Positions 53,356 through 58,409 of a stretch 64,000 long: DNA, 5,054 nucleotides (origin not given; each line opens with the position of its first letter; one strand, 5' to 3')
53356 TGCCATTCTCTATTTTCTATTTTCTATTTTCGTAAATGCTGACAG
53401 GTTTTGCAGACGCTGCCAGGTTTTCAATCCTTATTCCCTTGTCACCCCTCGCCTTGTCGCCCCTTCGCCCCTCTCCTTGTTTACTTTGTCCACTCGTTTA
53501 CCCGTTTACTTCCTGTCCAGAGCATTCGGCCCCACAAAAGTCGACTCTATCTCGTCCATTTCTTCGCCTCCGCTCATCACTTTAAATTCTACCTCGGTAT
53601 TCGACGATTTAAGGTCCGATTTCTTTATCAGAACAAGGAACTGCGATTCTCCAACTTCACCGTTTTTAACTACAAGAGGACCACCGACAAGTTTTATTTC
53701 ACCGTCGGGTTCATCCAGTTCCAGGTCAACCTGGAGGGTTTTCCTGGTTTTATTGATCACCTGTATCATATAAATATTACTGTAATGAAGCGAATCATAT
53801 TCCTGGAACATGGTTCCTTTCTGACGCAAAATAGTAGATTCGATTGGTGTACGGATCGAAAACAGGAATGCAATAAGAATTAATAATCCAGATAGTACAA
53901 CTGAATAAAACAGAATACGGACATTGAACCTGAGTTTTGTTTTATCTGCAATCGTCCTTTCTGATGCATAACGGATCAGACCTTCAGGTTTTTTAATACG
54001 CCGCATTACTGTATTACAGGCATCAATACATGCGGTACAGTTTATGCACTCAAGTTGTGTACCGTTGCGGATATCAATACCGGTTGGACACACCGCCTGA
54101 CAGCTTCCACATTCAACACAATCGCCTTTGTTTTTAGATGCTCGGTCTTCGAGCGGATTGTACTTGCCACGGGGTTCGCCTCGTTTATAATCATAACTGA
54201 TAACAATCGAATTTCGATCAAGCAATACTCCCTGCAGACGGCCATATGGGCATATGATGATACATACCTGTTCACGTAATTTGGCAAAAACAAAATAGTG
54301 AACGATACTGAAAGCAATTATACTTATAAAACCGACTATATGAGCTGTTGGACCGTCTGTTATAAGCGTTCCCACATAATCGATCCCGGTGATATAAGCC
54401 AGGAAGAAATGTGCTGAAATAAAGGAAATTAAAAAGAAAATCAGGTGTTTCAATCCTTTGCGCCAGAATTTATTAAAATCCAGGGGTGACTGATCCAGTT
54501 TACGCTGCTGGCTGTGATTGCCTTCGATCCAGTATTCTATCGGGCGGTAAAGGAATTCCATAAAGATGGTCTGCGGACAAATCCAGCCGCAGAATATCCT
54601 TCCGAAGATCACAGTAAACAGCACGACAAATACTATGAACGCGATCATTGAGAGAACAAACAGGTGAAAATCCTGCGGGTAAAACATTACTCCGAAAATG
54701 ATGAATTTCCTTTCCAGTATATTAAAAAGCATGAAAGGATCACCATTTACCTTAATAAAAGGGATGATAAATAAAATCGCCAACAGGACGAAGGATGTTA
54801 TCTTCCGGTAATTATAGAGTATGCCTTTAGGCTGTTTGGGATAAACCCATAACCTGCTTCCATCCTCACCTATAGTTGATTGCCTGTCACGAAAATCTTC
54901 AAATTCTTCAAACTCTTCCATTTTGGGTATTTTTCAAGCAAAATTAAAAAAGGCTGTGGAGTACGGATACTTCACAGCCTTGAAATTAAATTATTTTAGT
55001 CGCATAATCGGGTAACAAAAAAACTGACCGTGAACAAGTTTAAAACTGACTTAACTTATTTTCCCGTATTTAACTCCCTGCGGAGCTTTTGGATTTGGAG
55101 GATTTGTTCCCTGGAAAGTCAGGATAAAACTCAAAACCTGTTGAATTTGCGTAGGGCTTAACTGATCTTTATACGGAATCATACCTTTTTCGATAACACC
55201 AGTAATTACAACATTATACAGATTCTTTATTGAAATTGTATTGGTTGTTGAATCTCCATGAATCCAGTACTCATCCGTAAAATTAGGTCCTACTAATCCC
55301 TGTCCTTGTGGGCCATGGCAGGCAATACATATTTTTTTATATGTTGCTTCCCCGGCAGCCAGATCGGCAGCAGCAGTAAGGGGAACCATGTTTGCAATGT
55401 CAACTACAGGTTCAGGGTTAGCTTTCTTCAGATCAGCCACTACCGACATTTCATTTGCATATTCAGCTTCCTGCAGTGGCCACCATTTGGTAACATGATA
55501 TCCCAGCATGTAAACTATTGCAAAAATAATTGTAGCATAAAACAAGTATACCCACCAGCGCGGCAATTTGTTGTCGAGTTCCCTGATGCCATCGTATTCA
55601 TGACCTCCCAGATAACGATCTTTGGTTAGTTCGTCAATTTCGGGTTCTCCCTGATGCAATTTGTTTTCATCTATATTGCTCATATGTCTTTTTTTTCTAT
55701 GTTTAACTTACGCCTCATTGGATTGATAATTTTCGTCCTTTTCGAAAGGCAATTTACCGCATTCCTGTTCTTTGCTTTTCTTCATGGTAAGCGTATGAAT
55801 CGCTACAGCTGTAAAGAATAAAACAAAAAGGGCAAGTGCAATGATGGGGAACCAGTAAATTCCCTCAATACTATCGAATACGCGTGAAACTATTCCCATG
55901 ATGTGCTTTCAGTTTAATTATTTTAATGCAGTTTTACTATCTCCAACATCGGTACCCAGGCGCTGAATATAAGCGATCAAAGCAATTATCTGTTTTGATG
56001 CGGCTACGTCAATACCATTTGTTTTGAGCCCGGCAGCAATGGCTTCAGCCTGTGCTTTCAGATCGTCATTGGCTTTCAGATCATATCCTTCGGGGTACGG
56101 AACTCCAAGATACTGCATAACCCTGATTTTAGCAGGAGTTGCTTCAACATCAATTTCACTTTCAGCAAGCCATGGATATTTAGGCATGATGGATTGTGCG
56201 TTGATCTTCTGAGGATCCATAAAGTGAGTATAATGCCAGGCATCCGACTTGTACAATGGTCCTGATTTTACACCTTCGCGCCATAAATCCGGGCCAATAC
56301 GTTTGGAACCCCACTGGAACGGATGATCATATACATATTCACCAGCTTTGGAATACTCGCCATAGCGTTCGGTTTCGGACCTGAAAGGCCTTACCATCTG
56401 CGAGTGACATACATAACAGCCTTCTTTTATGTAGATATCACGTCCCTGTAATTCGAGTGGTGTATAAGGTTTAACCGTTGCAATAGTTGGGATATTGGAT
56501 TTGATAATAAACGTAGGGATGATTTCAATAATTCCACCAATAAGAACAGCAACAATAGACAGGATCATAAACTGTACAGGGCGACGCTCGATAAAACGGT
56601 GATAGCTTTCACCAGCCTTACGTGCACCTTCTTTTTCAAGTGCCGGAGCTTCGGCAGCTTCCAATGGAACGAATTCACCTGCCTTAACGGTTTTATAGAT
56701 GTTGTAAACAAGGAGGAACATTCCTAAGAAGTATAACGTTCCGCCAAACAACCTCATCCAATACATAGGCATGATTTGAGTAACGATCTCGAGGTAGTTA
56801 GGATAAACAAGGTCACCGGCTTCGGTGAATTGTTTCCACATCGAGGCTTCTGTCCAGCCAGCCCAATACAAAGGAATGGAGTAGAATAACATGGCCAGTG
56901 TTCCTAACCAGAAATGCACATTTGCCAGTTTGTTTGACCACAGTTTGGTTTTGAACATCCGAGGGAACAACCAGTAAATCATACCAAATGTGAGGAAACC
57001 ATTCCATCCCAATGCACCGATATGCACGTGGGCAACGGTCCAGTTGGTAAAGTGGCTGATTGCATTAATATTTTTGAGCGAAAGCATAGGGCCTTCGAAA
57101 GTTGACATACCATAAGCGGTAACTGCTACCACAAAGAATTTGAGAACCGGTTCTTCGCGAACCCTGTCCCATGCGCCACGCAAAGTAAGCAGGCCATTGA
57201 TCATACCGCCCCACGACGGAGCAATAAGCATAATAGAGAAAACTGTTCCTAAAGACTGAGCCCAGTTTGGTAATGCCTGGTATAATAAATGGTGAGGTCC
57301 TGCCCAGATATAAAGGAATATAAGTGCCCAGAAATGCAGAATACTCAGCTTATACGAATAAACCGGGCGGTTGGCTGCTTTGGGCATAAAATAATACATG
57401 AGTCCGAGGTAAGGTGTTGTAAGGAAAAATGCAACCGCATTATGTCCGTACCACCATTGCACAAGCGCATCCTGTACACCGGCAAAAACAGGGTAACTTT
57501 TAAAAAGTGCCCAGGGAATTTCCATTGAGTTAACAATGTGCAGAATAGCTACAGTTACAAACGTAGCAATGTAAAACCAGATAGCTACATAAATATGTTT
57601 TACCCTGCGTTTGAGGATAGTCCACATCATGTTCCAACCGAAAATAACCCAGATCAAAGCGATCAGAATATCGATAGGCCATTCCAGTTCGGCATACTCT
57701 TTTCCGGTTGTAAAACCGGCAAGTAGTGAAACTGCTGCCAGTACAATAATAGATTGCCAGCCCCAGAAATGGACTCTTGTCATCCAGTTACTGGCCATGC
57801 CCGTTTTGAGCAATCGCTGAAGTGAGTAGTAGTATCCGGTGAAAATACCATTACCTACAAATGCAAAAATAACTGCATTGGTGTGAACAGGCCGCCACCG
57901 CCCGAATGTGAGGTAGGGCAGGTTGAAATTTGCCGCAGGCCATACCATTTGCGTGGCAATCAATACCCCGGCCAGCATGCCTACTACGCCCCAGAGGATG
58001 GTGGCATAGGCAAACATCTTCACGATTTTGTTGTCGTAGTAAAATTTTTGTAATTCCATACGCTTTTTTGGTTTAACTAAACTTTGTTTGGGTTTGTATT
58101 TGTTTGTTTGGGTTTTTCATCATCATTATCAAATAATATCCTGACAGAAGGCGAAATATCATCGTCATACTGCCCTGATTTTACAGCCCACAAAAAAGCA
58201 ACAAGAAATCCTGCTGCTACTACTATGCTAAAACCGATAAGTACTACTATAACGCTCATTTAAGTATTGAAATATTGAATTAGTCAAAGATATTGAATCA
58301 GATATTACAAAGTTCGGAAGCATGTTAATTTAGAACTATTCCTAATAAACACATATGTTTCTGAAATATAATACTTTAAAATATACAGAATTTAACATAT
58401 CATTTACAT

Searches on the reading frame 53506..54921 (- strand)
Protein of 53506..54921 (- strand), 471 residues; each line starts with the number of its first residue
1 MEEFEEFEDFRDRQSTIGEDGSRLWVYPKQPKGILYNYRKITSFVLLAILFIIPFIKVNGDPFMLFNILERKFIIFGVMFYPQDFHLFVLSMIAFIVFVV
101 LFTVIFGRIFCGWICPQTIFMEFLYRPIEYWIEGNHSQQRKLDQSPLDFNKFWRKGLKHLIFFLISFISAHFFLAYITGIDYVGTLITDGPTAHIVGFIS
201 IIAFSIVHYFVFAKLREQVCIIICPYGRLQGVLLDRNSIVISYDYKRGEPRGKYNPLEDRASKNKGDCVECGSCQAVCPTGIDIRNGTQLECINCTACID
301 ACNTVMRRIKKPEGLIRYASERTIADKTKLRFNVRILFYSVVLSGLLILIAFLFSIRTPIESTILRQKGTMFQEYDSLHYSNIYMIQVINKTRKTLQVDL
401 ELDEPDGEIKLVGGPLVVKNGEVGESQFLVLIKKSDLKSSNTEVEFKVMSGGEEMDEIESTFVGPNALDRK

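Call 8: search_protein_families(library=pfam, proteins=[window:53506-54921:-])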
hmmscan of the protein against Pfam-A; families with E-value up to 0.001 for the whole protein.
window:53506-54921:- (471 aa): 12 families
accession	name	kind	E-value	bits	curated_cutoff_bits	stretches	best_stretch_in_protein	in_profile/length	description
PF13746.11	Fer4_18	-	1.4e-40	138.5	27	1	215-321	1-114/114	4Fe-4S dicluster domain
PF11614.14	FixG_C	-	1.7e-18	67.4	25.6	1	352-465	3-119/119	IG-like fold at C-terminal of FixG, putative oxidoreductase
PF12801.12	Fer4_5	-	1.7e-12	47.5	22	1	90-126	3-39/48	4Fe-4S binding domain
PF12838.12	Fer4_7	-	4.5e-10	40.3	27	1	220-282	8-52/52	4Fe-4S dicluster domain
PF13183.11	Fer4_8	-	1.3e-07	32.5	27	0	259-282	45-68/68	4Fe-4S dicluster domain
PF13534.11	Fer4_17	-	7e-07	30.1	22.2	1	219-283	7-61/61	4Fe-4S dicluster domain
PF13484.11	Fer4_16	-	7.3e-07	30.3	30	1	219-280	7-65/66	4Fe-4S double cluster binding domain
PF13187.11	Fer4_9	-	7e-06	26.4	27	0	246-281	34-50/52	4Fe-4S dicluster domain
PF13237.11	Fer4_10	-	2.8e-05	24.4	25.5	1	263-302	4-52/53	4Fe-4S dicluster domain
PF12800.12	Fer4_4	-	4.8e-05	23.8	24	0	267-281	3-17/17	4Fe-4S binding domain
PF14697.11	Fer4_21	-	5e-05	23.8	35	0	291-309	7-26/59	4Fe-4S dicluster domain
PF00037.32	Fer4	-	0.00091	19.4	21.1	1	263-281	3-21/24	4Fe-4S binding domain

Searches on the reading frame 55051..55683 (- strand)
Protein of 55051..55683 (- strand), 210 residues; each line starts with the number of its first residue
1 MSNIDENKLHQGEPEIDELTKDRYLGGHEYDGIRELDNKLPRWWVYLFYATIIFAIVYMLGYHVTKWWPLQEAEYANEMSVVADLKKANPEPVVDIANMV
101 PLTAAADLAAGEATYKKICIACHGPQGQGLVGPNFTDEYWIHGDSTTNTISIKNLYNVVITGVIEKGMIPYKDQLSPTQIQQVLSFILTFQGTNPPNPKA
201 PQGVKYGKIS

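Call 8: search_protein_families(library=pfam, proteins=[window:55051-55683:-])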
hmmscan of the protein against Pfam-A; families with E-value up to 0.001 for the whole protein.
window:55051-55683:- (210 aa): 3 families
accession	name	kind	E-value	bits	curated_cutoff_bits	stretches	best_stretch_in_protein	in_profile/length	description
PF14715.11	FixP_N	-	7.6e-21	74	24.9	1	26-68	5-47/48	N-terminal domain of cytochrome oxidase-cbb3, FixP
PF13442.11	Cytochrome_CBB3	-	1.3e-11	45.1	27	1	106-187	1-68/68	Cytochrome C oxidase, cbb3-type, subunit III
PF00034.26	Cytochrom_C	-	1.7e-07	32.9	21.3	1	109-189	2-88/90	Cytochrome c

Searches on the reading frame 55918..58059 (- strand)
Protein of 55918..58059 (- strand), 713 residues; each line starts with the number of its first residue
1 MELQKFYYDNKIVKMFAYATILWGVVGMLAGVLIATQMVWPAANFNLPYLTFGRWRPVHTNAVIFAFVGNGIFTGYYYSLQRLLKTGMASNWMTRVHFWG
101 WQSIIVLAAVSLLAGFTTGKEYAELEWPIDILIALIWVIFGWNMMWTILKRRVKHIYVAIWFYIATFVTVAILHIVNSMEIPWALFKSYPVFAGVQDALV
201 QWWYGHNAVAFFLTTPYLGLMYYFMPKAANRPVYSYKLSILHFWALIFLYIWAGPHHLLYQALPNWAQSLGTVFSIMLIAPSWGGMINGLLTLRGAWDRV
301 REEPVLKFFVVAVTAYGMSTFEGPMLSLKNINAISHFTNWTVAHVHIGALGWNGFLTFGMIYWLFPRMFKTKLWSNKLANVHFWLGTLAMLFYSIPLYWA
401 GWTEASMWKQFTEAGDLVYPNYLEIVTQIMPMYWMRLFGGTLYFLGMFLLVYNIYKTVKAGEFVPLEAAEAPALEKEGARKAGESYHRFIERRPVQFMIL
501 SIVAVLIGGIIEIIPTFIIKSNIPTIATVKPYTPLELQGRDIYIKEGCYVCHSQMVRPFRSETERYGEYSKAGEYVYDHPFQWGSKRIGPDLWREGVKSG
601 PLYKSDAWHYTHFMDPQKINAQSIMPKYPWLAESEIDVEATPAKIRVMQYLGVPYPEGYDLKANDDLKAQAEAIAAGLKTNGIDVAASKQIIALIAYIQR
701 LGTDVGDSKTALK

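Call 8: search_protein_families(library=pfam, proteins=[window:55918-58059:-])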
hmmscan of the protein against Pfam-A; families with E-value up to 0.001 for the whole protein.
window:55918-58059:- (713 aa): 2 families
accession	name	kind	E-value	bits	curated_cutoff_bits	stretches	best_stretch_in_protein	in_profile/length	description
PF00115.25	COX1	-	3e-117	392.6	34.8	1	11-442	1-436/436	Cytochrome C and Quinol oxidase polypeptide I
PF02433.20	FixO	-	5.4e-94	314.2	29.6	1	487-705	1-219/219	Cytochrome C oxidase, mono-heme subunit/FixO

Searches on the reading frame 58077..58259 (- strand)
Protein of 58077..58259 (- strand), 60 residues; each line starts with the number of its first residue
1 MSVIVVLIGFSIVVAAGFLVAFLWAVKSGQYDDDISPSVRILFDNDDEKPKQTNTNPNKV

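Call 8: search_protein_families(library=pfam, proteins=[window:58077-58259:-])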
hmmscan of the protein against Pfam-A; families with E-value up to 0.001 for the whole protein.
window:58077-58259:- (60 aa): 1 family
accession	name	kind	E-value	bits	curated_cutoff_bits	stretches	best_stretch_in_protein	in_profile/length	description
PF03597.20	FixS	-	4e-20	71.7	23.1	1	2-45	1-44/44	Cytochrome oxidase maturation protein cbb3-type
